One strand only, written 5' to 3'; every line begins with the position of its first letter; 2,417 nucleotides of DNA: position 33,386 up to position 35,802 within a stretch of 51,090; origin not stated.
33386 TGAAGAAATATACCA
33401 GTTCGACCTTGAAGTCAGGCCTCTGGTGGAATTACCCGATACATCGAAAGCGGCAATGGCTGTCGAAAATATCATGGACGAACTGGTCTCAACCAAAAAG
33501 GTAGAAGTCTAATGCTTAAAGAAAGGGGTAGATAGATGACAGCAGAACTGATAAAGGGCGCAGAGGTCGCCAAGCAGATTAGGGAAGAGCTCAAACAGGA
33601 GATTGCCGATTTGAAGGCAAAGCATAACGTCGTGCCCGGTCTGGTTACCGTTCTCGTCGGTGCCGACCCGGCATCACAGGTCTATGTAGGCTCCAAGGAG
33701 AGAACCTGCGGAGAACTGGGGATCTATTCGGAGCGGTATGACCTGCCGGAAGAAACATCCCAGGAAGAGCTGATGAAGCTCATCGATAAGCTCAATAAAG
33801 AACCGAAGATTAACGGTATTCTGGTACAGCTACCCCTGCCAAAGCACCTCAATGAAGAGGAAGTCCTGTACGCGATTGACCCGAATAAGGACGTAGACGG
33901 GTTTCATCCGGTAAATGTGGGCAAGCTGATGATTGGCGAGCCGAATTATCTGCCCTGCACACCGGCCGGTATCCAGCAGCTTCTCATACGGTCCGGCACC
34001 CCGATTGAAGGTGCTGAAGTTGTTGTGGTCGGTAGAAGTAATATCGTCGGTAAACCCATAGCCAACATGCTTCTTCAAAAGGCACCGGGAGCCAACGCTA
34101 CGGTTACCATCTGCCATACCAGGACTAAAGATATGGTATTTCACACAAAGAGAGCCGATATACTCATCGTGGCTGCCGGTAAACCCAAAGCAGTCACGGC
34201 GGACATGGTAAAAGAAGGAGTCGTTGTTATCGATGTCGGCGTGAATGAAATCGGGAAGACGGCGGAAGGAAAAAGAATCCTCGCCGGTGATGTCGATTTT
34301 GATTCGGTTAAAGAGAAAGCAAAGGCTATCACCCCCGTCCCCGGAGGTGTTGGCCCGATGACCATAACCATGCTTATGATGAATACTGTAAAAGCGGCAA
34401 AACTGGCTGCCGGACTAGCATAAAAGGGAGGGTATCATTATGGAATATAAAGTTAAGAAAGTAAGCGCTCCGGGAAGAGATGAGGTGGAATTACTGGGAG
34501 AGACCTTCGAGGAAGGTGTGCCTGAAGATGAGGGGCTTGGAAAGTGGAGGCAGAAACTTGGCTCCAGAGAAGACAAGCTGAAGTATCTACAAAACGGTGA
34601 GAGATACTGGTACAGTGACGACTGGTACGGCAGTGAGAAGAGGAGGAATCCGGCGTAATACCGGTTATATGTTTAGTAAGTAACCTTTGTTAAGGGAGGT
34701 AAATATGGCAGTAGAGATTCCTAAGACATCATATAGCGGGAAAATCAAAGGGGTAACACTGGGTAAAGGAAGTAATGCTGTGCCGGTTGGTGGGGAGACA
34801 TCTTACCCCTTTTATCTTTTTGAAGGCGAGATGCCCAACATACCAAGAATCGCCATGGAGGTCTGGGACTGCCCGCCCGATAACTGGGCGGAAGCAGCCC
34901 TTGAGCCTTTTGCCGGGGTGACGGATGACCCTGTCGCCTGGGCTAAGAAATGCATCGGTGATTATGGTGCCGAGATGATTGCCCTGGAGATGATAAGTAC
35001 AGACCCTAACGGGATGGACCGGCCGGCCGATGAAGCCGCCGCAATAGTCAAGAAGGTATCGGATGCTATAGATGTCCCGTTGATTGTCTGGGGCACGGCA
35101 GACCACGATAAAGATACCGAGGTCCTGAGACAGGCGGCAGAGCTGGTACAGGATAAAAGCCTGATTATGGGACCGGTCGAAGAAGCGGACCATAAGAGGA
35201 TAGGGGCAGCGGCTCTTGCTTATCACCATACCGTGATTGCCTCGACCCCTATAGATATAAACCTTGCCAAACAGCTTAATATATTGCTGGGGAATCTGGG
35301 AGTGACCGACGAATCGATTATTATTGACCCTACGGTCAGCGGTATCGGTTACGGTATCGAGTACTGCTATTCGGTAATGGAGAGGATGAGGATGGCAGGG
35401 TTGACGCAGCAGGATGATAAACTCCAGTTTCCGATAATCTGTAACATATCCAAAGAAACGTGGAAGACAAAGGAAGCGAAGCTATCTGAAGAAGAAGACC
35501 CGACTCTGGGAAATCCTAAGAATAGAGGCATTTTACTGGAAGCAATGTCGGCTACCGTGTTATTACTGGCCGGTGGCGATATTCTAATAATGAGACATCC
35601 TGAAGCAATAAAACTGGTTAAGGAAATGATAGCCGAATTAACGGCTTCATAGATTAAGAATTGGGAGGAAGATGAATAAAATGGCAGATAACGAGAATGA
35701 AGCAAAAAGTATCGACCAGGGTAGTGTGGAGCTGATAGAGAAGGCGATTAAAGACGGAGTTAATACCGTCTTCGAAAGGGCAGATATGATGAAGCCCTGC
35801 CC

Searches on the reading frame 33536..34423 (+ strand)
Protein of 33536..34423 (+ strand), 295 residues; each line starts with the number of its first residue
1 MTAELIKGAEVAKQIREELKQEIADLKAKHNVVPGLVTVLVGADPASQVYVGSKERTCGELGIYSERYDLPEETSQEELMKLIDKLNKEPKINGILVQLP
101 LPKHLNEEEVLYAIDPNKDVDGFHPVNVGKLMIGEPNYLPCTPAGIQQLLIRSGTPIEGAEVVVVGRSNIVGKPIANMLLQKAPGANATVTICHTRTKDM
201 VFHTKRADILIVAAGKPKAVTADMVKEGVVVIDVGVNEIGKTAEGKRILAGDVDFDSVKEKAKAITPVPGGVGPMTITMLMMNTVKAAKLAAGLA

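Call 5: search_protein_families(library=pfam, proteins=[window:33536-34423:+])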
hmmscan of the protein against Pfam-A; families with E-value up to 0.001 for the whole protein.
window:33536-34423:+ (295 aa): 2 families
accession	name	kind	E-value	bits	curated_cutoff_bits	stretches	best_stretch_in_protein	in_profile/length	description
PF02882.25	THF_DHG_CYH_C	-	1.2e-66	223.4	27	1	124-290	1-158/160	Tetrahydrofolate dehydrogenase/cyclohydrolase, NAD(P)-binding domain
PF00763.28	THF_DHG_CYH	-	6.4e-45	152.6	32.8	1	6-121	1-115/115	Tetrahydrofolate dehydrogenase/cyclohydrolase, catalytic domain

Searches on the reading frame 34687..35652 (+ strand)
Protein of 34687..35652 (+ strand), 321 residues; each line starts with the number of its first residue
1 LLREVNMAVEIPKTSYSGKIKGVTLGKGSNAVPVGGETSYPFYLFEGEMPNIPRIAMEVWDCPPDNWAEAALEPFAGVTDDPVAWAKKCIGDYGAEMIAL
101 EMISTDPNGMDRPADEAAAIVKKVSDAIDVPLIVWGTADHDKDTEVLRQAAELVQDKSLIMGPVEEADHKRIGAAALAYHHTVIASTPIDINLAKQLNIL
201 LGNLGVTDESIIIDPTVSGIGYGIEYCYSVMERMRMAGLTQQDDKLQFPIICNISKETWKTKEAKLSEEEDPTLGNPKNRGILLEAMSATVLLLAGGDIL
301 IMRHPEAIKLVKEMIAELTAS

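Call 5: search_protein_families(library=pfam, proteins=[window:34687-35652:+])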
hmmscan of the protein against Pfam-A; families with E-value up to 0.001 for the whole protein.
window:34687-35652:+ (321 aa): 1 family
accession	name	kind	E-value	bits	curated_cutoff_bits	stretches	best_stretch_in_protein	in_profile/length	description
PF03599.22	CdhD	-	5.7e-50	170.6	24.8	1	23-312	2-250/387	CO dehydrogenase/acetyl-CoA synthase delta subunit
